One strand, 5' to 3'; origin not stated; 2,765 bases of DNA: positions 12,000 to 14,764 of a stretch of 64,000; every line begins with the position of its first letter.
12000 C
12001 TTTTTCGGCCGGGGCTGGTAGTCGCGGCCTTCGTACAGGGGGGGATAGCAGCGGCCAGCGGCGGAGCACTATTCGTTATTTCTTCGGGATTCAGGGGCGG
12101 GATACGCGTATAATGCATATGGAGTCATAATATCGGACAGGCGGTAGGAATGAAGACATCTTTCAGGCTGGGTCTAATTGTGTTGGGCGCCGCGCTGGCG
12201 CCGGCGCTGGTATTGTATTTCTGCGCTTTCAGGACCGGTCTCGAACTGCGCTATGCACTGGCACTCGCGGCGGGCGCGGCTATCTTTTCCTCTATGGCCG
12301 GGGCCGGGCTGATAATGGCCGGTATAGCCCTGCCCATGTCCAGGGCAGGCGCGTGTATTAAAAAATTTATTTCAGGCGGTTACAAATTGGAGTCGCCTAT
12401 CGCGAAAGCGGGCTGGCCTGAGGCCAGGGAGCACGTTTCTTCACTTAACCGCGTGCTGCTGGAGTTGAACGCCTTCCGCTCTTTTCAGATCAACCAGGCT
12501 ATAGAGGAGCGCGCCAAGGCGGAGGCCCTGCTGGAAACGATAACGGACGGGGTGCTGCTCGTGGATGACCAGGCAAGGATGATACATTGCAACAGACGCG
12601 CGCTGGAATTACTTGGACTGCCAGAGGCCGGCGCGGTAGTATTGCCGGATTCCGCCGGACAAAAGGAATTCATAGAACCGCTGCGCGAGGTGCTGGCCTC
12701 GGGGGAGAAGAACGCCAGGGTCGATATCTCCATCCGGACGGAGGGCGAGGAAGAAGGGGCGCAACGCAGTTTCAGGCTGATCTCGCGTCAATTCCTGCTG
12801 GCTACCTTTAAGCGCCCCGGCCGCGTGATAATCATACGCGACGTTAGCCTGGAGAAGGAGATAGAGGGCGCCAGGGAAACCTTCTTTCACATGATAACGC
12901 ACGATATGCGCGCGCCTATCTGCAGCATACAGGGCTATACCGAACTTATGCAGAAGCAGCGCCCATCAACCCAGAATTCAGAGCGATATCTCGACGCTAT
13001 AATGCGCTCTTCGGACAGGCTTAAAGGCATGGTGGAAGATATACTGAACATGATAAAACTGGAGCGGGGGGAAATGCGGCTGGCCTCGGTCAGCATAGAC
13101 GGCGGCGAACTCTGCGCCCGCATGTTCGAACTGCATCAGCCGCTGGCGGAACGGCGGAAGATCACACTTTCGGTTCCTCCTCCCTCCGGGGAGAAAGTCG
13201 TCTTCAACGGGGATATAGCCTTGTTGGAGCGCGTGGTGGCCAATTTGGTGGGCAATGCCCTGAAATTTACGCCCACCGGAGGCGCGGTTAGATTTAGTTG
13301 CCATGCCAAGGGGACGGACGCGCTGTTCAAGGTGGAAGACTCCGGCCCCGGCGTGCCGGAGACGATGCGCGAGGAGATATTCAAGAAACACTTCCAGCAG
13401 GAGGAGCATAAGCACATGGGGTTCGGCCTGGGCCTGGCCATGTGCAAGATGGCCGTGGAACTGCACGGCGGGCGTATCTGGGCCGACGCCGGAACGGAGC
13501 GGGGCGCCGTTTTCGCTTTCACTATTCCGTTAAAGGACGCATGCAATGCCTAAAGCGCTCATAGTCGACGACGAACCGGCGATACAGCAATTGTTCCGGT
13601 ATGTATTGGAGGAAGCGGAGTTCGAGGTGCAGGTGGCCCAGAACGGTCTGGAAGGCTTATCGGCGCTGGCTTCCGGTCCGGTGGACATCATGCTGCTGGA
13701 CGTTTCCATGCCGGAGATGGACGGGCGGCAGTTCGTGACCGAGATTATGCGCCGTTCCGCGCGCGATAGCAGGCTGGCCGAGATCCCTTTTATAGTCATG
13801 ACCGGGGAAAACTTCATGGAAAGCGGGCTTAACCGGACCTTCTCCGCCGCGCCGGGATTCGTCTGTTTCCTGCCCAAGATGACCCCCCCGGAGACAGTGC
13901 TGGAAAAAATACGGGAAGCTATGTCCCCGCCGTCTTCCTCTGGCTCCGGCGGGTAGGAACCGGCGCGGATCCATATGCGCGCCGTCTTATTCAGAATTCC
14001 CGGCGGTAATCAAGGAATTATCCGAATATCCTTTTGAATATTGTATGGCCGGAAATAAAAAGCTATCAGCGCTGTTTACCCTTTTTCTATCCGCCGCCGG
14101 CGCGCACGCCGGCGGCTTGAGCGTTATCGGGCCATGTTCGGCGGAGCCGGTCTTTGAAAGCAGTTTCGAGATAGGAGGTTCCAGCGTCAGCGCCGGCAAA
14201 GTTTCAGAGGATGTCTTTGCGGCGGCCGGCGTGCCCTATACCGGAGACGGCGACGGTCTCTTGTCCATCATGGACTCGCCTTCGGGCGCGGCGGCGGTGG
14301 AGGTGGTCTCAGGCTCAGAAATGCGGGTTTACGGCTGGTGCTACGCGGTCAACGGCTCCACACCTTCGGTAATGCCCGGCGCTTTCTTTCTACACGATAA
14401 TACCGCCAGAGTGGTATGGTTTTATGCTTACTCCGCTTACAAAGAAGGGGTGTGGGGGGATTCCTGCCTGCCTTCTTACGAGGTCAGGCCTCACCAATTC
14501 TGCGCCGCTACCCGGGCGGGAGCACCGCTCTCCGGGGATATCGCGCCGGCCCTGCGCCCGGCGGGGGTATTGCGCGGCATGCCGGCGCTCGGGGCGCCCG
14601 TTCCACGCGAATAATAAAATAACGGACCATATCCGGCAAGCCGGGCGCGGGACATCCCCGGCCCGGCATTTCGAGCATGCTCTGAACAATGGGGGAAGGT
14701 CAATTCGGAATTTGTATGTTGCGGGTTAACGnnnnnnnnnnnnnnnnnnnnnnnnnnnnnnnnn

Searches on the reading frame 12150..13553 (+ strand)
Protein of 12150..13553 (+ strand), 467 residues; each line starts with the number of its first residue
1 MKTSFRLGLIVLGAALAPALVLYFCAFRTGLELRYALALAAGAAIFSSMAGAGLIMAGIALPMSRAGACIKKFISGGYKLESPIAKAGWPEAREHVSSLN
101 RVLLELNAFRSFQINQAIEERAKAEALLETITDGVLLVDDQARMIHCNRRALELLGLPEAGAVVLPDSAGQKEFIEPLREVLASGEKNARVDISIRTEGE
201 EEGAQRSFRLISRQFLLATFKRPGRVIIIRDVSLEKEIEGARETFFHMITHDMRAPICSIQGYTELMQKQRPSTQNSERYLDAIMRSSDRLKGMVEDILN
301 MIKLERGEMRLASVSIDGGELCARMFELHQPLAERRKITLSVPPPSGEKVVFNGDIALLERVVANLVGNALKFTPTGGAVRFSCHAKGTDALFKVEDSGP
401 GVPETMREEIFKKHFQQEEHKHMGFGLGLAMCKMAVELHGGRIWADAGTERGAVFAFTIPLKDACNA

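Call 9: search_protein_families(library=pfam, proteins=[window:12150-13553:+], max_evalue=0.01)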
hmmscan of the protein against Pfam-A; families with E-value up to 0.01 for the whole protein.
window:12150-13553:+ (467 aa): 7 families
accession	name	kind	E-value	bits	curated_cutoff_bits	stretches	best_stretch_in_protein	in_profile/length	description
PF02518.31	HATPase_c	-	7.1e-26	91.3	26.4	1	354-462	1-110/111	Histidine kinase-, DNA gyrase B-, and HSP90-like ATPase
PF00512.31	HisKA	-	4e-15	56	26.9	1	241-307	1-66/66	His Kinase A (phospho-acceptor) domain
PF13188.13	PAS_8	-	1.4e-07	31.6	21.8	1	125-164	4-38/65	PAS domain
PF00989.32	PAS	-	2.8e-06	27.7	22.6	1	125-198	4-83/113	PAS fold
PF12860.13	PAS_7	-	4e-05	24.2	27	1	128-160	1-33/115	PAS fold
PF08448.16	PAS_4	-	0.0047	17.6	23.1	0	128-206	1-79/110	PAS fold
PF13581.12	HATPase_c_2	-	0.0077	16.7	27.4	0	362-434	39-107/127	Histidine kinase-like ATPase domain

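Call 17: search_protein_families(library=ncbifam, proteins=[window:12150-13553:+], max_evalue=0.01)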
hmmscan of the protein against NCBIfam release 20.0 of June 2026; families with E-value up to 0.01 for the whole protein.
window:12150-13553:+ (467 aa): 80 families (the best 25 are shown)
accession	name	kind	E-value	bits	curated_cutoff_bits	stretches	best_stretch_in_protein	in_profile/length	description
NF046044.1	PnpS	equivalog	1.1e-50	172.8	400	1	93-460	26-390/390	two-component system histidine kinase PnpS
TIGR02966.1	phoR_proteo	equivalog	1e-45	156.2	334.2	1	122-459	6-333/333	phosphate regulon sensor histidine kinase PhoR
NF033092.0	HK_WalK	equivalog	2.5e-45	155.2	725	1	116-461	252-594/594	cell wall metabolism sensor histidine kinase WalK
NF041880.1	EPS_EpsF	equivalog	2.1e-41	141.9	900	1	238-457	270-487/492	response regulator EpsF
TIGR02956.1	TMAO_torS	equivalog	5.4e-41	140.6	676.5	1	240-464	462-685/967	TMAO reductase system sensor histidine kinase/response regulator TorS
NF008312.0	PRK11100.1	equivalog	7.2e-39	133.9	356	1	243-461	257-474/477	two-component system sensor histidine kinase CreC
NF006800.0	PRK09303.1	equivalog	2.5e-38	132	342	1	241-463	150-379/383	histidine kinase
TIGR01386.1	cztS_silS_copS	subfamily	3.7e-36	125.1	292.55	1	244-460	243-457/457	heavy metal sensor histidine kinase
NF045911.1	TCSHisKinNblS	equivalog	4.2e-36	124.5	1000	1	59-459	205-618/621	two-component system sensor histidine kinase NblS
NF047465.1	hybrid_HK_LvrA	exception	6.6e-36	123.7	1200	1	237-463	197-424/819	hybrid histidine kinase/response regulator LvrA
NF008468.0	PRK11360.1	equivalog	6.6e-35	120.5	646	1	118-463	264-610/616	two-component system sensor histidine kinase AtoS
NF008302.0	PRK11091.1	equivalog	3.9e-33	114.6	838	1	120-462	153-506/779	aerobic respiration two-component sensor histidine kinase ArcB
NF008235.0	PRK11006.1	equivalog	6.4e-33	114.2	390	1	129-461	105-423/431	phosphate regulon sensor histidine kinase PhoR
NF047874.1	MASE3_PAS_HK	subfamily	1.2e-32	113.5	560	1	113-463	255-627/655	MASE3 domain-containing sensor histidine kinase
NF041947.1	LuxQ_Vibrio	equivalog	9.3e-31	106.5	1200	1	241-463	471-698/843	quorum-sensing autoinducer 2 sensor kinase/phosphatase LuxQ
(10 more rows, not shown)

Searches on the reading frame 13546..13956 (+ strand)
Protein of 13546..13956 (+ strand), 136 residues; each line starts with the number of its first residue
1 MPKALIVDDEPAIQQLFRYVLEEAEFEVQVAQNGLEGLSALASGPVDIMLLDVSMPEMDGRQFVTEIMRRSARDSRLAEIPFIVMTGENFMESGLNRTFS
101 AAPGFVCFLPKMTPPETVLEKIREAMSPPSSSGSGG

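Call 9: search_protein_families(library=pfam, proteins=[window:13546-13956:+], max_evalue=0.01)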
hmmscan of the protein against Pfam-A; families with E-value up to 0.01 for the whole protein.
window:13546-13956:+ (136 aa): 1 family
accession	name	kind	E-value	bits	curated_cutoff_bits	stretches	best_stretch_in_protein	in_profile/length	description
PF00072.30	Response_reg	-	3.8e-19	69.3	30.2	1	5-122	2-110/111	Response regulator receiver domain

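Call 17: search_protein_families(library=ncbifam, proteins=[window:13546-13956:+], max_evalue=0.01)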
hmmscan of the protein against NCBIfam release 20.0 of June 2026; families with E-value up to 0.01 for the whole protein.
window:13546-13956:+ (136 aa): 89 families (the best 25 are shown)
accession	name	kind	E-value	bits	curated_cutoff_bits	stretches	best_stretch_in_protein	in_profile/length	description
NF053512.1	nitric_RR_NosR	exception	1.6e-14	53.8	400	1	5-73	2-70/422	response regulator c-di-GMP phosphodiesterase, NosR family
NF045717.1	DVU0259_DivK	exception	4.3e-13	49.5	160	1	3-126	4-116/117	DVU0259 family response regulator domain-containing protein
NF007135.0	PRK09581.1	equivalog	2.3e-12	46.4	474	1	3-87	4-84/457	PleD family two-component system response regulator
NF001965.0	PRK00742.1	subfamily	4.5e-12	45.8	293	1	3-71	5-75/357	chemotaxis-specific protein-glutamate methyltransferase CheB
NF008099.0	PRK10841.1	equivalog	6.8e-12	44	920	1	4-72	827-894/949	two-component system sensor histidine kinase RcsC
NF006900.1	PRK09390.1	equivalog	1.4e-11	44.3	255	1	5-127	8-121/203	response regulator FixJ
NF008469.0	PRK11361.1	equivalog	1.4e-11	43.7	714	1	3-74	6-77/461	acetoacetate metabolism transcriptional regulator AtoC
TIGR02154.1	PhoB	equivalog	1.9e-11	43.7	296.2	1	3-87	4-84/226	phosphate regulon transcriptional regulator PhoB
NF007969.0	PRK10693.1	equivalog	3.1e-11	42.9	329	1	4-72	10-78/337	two-component system response regulator RssB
NF045944.1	ResRegRpaBCyano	equivalog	4.1e-11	42.7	330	1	5-71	1-67/229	response regulator transcription factor RpaB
NF011695.0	PRK15115.1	equivalog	4.9e-11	42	763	1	4-127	9-123/445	two-component system response regulator GlrR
NF009206.0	PRK12555.1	subfamily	8.5e-11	41.4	342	1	4-71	3-72/340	chemotaxis-specific protein-glutamate methyltransferase CheB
NF007901.0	PRK10610.1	equivalog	1e-10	41.8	189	1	3-122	7-123/129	chemotaxis response regulator CheY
NF040689.1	MtrAB_MtrA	equivalog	1.3e-10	41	300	1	5-72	2-69/219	MtrAB system response regulator MtrA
NF041733.1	resp_reg_CseB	equivalog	1.4e-10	41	350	1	4-71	3-70/228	two-component system response regulator CseB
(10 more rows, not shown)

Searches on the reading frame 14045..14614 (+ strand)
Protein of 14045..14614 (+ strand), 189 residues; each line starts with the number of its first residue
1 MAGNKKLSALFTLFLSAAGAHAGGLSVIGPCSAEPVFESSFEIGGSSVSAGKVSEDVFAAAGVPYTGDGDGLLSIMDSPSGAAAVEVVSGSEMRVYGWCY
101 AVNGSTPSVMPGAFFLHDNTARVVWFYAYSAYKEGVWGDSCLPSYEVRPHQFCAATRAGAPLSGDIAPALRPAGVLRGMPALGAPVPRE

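Call 9: search_protein_families(library=pfam, proteins=[window:14045-14614:+], max_evalue=0.01)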
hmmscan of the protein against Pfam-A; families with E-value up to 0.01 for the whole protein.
window:14045-14614:+ (189 aa): 1 family
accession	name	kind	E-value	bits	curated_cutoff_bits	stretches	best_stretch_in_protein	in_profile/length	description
PF14478.12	DUF4430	-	0.0038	18.1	23.8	1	91-127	35-70/72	Domain of unknown function (DUF4430)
